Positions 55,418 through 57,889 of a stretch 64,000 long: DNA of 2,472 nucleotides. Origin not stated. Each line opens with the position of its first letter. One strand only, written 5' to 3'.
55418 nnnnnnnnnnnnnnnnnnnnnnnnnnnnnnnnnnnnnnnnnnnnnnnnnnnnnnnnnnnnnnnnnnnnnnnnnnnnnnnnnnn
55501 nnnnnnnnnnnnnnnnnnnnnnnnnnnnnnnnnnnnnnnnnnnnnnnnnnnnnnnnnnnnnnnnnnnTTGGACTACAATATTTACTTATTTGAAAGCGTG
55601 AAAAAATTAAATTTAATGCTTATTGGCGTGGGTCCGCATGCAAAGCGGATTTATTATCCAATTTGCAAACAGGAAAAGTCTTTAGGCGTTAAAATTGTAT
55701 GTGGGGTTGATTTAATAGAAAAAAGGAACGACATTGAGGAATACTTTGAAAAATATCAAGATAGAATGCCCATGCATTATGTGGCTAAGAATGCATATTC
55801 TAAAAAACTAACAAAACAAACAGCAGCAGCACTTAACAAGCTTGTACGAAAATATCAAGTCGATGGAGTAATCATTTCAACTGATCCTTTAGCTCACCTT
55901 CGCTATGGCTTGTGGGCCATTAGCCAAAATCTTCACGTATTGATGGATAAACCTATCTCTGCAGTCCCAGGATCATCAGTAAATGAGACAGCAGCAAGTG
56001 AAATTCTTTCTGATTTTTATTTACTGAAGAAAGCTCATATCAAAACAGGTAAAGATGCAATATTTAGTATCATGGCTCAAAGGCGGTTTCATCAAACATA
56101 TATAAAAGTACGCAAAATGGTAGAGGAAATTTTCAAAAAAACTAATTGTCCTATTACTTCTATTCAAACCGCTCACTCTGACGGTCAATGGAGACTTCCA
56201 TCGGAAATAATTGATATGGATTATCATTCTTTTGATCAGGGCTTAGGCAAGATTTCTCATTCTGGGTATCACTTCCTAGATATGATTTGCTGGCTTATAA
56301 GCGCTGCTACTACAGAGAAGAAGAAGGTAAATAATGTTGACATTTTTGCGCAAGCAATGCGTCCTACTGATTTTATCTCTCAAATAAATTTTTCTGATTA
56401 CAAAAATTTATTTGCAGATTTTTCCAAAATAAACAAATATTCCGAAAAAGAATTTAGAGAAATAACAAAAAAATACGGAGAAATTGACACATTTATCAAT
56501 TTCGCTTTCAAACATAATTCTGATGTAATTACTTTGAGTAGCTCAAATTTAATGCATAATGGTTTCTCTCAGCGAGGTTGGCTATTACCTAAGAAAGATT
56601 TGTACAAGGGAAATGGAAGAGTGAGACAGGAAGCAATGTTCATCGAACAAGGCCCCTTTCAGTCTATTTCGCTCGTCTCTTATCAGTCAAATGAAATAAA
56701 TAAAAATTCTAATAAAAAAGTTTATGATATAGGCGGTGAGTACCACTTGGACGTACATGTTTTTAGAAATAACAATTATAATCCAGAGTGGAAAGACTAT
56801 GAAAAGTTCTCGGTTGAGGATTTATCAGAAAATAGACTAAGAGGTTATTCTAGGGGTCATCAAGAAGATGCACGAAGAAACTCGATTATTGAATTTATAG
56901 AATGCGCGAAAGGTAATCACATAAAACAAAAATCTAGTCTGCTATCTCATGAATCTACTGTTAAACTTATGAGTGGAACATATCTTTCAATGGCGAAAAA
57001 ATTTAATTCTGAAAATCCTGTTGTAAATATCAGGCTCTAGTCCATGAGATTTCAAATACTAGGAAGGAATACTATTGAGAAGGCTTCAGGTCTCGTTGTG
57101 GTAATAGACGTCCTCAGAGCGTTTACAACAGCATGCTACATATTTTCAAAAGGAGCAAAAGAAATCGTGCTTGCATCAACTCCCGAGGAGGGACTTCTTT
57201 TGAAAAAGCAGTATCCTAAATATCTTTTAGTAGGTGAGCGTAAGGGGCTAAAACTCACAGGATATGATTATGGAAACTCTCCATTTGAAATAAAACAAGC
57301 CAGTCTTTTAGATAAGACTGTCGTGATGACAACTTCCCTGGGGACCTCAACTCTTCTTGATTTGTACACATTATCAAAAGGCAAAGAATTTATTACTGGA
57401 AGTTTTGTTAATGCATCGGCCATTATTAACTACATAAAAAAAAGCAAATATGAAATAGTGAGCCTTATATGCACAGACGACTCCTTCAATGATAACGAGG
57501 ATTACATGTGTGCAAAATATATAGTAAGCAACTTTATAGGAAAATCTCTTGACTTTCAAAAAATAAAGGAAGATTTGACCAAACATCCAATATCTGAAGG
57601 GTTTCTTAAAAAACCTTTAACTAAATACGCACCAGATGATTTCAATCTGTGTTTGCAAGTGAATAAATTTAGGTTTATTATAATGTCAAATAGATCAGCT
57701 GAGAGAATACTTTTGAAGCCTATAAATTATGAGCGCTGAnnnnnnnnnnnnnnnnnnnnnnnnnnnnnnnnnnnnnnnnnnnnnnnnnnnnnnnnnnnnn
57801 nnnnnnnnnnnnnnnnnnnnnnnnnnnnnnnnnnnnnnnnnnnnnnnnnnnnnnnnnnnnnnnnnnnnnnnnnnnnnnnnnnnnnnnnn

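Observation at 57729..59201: SPASM-domain radical SAM enzyme with a 110-aa N-terminal extension (RRE-like?) and no obvious precursor gene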

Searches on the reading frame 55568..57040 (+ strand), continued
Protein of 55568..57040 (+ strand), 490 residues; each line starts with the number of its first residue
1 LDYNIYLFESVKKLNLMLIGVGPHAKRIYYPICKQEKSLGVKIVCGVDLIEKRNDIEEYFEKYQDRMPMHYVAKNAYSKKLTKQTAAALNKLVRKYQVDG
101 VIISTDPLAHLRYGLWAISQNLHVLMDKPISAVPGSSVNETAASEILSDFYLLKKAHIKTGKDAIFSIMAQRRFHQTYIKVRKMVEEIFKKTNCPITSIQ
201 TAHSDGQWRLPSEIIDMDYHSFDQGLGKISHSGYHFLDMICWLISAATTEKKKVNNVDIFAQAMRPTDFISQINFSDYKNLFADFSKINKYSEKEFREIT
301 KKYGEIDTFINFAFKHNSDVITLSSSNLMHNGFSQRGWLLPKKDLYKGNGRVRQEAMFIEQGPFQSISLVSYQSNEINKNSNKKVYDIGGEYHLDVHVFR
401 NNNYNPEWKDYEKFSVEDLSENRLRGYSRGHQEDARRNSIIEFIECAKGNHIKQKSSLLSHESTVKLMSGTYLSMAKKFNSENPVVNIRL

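Call 101: search_protein_families(library=ncbifam, proteins=[L082:6366-6929:+, L083:6381-6950:+, L079:8373-8939:+, L080:10500-11240:+, L082:8443-8826:+, L081:11205-11765:+, L080:11285-11707:+, L079:10443-10826:+], max_evalue=0.001)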
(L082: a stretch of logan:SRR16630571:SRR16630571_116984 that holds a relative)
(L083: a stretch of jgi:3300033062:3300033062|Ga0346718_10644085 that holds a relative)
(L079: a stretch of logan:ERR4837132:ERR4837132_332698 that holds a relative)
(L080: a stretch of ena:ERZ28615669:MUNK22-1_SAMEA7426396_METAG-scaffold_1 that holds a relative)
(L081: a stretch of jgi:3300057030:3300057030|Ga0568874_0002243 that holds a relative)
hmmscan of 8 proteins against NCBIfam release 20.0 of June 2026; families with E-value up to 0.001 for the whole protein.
L082:6366-6929:+ (188 aa): 4 families
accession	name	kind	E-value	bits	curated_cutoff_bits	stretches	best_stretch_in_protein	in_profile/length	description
TIGR00041.1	DTMP_kinase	equivalog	1.5e-10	41.1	83.25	1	3-145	4-162/196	dTMP kinase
NF007071.0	PRK09518.1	equivalog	3.5e-05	22.5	953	0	4-36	5-37/706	bifunctional cytidylate kinase/GTPase Der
NF005923.0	PRK07933.1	equivalog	0.0001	21.7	193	0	64-143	76-164/213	dTMP kinase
TIGR02173.1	cyt_kin_arch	equivalog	0.00021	21.4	102.1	0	5-28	2-25/169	(d)CMP kinase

L083:6381-6950:+ (190 aa): 2 families
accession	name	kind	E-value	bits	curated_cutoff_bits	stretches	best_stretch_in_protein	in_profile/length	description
TIGR00041.1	DTMP_kinase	equivalog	3e-14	53.2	83.25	1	2-179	3-195/196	dTMP kinase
NF005923.0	PRK07933.1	equivalog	0.00063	19.2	193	0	78-137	91-159/213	dTMP kinase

L079:8373-8939:+ (189 aa): 2 families
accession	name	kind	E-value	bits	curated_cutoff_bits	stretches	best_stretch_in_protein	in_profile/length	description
TIGR00041.1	DTMP_kinase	equivalog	2.2e-12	47.1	83.25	1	2-145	3-162/196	dTMP kinase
NF005923.0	PRK07933.1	equivalog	0.00015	21.2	193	0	75-142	87-163/213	dTMP kinase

L080:10500-11240:+ (247 aa): 3 families
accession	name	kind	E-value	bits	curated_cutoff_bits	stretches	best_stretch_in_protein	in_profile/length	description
TIGR00041.1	DTMP_kinase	equivalog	7.4e-08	32.3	83.25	0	79-219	58-192/196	dTMP kinase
TIGR03574.1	selen_PSTK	equivalog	7.8e-05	22.2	290.5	1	155-224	98-161/249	L-seryl-tRNA(Sec) kinase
NF003013.0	PRK03846.1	subfamily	0.00074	19.2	163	0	4-50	28-74/202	adenylyl-sulfate kinase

L082:8443-8826:+ (128 aa): 11 families
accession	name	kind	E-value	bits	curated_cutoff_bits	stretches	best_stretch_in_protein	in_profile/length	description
NF006961.0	PRK09438.1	equivalog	2.1e-16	59.8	103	1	9-124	15-144/151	dihydroneopterin triphosphate diphosphatase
NF012016.0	PRK15472.1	equivalog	8.1e-10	38.6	95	1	6-110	7-123/141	nucleoside triphosphatase NudI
NF006530.0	PRK08999.1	equivalog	2e-07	30.4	245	1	3-109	7-112/315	Nudix family hydrolase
NF007834.0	PRK10546.1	equivalog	2.5e-06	27.3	156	1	6-109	7-109/135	pyrimidine (deoxy)nucleoside triphosphate diphosphatase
NF041652.1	Nud_hyd_Dein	equivalog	1.5e-05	25.3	200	1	22-87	38-102/152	Nudix hydrolase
NF001299.0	PRK00241.1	equivalog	3.1e-05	23.6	158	1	9-57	141-189/263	NAD(+) diphosphatase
TIGR00586.1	mutt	equivalog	7e-05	22.8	97.9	1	8-91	10-94/129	8-oxo-dGTP diphosphatase MutT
NF008044.0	PRK10776.1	equivalog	9.5e-05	22.3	148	1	4-78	6-80/130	8-oxo-dGTP diphosphatase MutT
NF011922.0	PRK15393.1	equivalog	0.00026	20.7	152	1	31-88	71-126/182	NUDIX hydrolase YfcD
NF001936.0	PRK00714.1-3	equivalog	0.00049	20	118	1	12-61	21-69/155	RNA pyrophosphohydrolase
NF003787.0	PRK05379.1-4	equivalog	0.00066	18.7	449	1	2-56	207-262/346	bifunctional nicotinamide-nucleotide adenylyltransferase/Nudix hydroxylase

L081:11205-11765:+ (187 aa): 13 families
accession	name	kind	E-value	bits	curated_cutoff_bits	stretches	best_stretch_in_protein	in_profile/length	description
NF007834.0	PRK10546.1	equivalog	1.1e-09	38.2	156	1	42-132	5-95/135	pyrimidine (deoxy)nucleoside triphosphate diphosphatase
NF006530.0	PRK08999.1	equivalog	7.4e-08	31.8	245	1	42-132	7-98/315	Nudix family hydrolase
NF001299.0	PRK00241.1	equivalog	2.4e-07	30.5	158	1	47-104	141-198/263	NAD(+) diphosphatase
TIGR02705.1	nudix_YtkD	equivalog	2.7e-07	30.3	154.4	1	44-124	27-102/156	RNA deprotection pyrophosphohydrolase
NF008044.0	PRK10776.1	equivalog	3.2e-07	30.3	148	1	44-150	7-115/130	8-oxo-dGTP diphosphatase MutT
NF001934.0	PRK00714.1-1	equivalog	1.2e-06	28.1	241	1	47-106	15-72/176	RNA pyrophosphohydrolase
NF041652.1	Nud_hyd_Dein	equivalog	1.3e-06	28.7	200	1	64-149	42-126/152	Nudix hydrolase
TIGR00586.1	mutt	equivalog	2.3e-05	24.4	97.9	1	44-146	8-112/129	8-oxo-dGTP diphosphatase MutT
NF052459.1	OxoGTPPhMutT1Mycb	equivalog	2.4e-05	23.6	475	1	55-135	21-97/292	8-oxo-(d)GTP phosphatase MutT1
NF012016.0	PRK15472.1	equivalog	3.1e-05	23.7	95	1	43-94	6-60/141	nucleoside triphosphatase NudI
NF001936.0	PRK00714.1-3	equivalog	4.3e-05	23.4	118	1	43-156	13-136/155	RNA pyrophosphohydrolase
NF001938.0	PRK00714.1-5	equivalog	4.8e-05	22.8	116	1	64-95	44-75/172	RNA pyrophosphohydrolase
NF001937.0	PRK00714.1-4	equivalog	0.00011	21.9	139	1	45-104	12-70/161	RNA pyrophosphohydrolase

L080:11285-11707:+ (141 aa): 5 families
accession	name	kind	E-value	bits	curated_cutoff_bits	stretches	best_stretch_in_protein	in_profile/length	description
NF006961.0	PRK09438.1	equivalog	8e-17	61.1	103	1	3-136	7-148/151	dihydroneopterin triphosphate diphosphatase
NF001936.0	PRK00714.1-3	equivalog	5e-06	26.5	118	1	9-138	13-154/155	RNA pyrophosphohydrolase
NF012016.0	PRK15472.1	equivalog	3e-05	23.7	95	1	9-121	5-126/141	nucleoside triphosphatase NudI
NF001299.0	PRK00241.1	equivalog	0.00021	20.9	158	1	20-122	147-243/263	NAD(+) diphosphatase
NF007834.0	PRK10546.1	equivalog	0.00084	19.2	156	0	10-119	6-111/135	pyrimidine (deoxy)nucleoside triphosphate diphosphatase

L079:10443-10826:+ (128 aa): 12 families
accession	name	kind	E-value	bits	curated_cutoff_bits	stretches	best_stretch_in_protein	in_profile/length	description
NF006961.0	PRK09438.1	equivalog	8.9e-20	70.7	103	1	9-125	15-145/151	dihydroneopterin triphosphate diphosphatase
NF012016.0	PRK15472.1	equivalog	3.6e-11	42.9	95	1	6-112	7-125/141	nucleoside triphosphatase NudI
NF006530.0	PRK08999.1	equivalog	3.5e-06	26.3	245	1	6-110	9-113/315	Nudix family hydrolase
NF007834.0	PRK10546.1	equivalog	6.8e-06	25.9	156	1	6-108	7-108/135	pyrimidine (deoxy)nucleoside triphosphate diphosphatase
NF011922.0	PRK15393.1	equivalog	6.4e-05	22.7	152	1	31-90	71-128/182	NUDIX hydrolase YfcD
TIGR00586.1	mutt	equivalog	8.1e-05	22.6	97.9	1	8-118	10-121/129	8-oxo-dGTP diphosphatase MutT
NF001937.0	PRK00714.1-4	equivalog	0.00013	21.7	139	1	6-59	11-63/161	RNA pyrophosphohydrolase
NF001936.0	PRK00714.1-3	equivalog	0.00016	21.6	118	1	12-63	21-71/155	RNA pyrophosphohydrolase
NF003787.0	PRK05379.1-4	equivalog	0.00016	20.7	449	1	2-56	207-262/346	bifunctional nicotinamide-nucleotide adenylyltransferase/Nudix hydroxylase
NF003791.0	PRK05379.2-3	equivalog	0.00022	20.5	409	1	2-56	201-256/340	bifunctional nicotinamide-nucleotide adenylyltransferase/Nudix hydroxylase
NF001938.0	PRK00714.1-5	equivalog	0.00031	20.1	116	1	24-61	42-79/172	RNA pyrophosphohydrolase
NF008044.0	PRK10776.1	equivalog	0.00088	19.2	148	0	8-109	9-110/130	8-oxo-dGTP diphosphatase MutT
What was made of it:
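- The triad partners look like free (d)NTP/(d)NMP enzymes (call 101).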

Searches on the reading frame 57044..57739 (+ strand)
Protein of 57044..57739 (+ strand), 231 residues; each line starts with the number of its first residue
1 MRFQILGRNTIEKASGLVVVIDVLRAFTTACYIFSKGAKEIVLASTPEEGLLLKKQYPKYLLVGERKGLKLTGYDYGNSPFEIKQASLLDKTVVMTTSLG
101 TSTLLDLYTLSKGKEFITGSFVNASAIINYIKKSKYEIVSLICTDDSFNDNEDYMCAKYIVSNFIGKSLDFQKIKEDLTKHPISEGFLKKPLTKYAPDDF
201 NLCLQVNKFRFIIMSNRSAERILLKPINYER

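Call 3: search_protein_families(library=pfam, proteins=[window:57044-57739:+], max_evalue=0.01)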
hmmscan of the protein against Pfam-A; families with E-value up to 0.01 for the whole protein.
window:57044-57739:+ (231 aa): 1 family
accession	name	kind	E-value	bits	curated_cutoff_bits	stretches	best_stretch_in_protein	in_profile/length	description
PF04029.19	2-ph_phosp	-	7.6e-43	146.7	26.4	1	13-213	11-221/226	2-phosphosulpholactate phosphatase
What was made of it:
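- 57044..57739 (+): Cistron 3: ComB-fold (2-phosphosulfolactate-phosphatase family) phosphatase (231 aa). Pfam 2-ph_phosp 146.7 bits (call 3).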

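Call 4: search_protein_families(library=ncbifam, proteins=[window:57044-57739:+], max_evalue=0.01)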
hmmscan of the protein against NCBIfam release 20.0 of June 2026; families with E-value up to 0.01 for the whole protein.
window:57044-57739:+ (231 aa): 8 families
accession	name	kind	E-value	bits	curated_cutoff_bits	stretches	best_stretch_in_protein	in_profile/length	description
NF002057.0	PRK00886.1-6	equivalog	2.5e-33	115.3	235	1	12-185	11-178/228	2-phosphosulfolactate phosphatase family protein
NF002054.0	PRK00886.1-3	equivalog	4.2e-30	104.9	330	1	16-172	20-174/241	2-phosphosulfolactate phosphatase family protein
NF002055.0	PRK00886.1-4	equivalog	5.3e-26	91.7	345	1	17-167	21-169/236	2-phosphosulfolactate phosphatase family protein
NF010700.0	PRK14100.1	equivalog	3.1e-23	82.2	332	1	15-146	16-143/237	2-phosphosulfolactate phosphatase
TIGR00298.1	TIGR00298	equivalog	2.3e-21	76.6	175.05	1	18-178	2-154/216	2-phosphosulfolactate phosphatase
NF002056.0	PRK00886.1-5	equivalog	5.3e-20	71.8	323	1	17-173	20-176/243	2-phosphosulfolactate phosphatase family protein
NF002053.0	PRK00886.1-2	equivalog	1.4e-16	60.5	319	1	18-144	21-146/243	2-phosphosulfolactate phosphatase family protein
NF002052.0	PRK00886.1-1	equivalog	3.9e-14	52.8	440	1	17-172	21-176/239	2-phosphosulfolactate phosphatase family protein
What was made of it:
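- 57044..57739 (+): Below all NCBIfam equivalog cut-offs (call 4).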

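Call 83: search_solved_structures(query=A9, max_evalue=0.1, show_alignments=1)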
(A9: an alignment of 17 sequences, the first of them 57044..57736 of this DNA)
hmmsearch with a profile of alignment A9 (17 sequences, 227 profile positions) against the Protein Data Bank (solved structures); distinct sequences matched with E-value up to 0.1: 3.
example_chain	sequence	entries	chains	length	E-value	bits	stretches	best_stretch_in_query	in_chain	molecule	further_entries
2yyv_A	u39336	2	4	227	3e-32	115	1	19-167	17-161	Probable 2-phosphosulfolactate phosphatase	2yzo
1vr0_A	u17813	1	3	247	9.4e-30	106.8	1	1-210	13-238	Probable 2-phosphosulfolactate phosphatase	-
2z0j_A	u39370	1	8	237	1.7e-20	76.5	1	18-144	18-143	Putative uncharacterized protein TTHA1438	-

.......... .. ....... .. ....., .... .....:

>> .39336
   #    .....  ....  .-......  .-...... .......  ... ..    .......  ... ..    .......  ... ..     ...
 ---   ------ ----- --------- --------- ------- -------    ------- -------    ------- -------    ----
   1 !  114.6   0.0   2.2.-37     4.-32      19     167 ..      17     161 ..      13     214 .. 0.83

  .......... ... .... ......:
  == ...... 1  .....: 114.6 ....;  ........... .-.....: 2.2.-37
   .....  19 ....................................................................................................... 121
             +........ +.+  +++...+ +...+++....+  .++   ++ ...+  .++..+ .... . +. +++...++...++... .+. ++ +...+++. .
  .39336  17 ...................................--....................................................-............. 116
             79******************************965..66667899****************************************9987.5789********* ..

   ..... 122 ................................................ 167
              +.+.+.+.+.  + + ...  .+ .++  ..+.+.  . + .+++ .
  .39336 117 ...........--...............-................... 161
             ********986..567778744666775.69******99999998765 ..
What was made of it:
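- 57044..57739 (+): Profile against ComB structures 2yyv and 1vr0, E 3e-32 and 9e-30 (call 83).
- On 2-phosphosulfolactate phosphatase ComB (for the partner phosphatase): ComB structures match at E 3e-32 (call 83).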
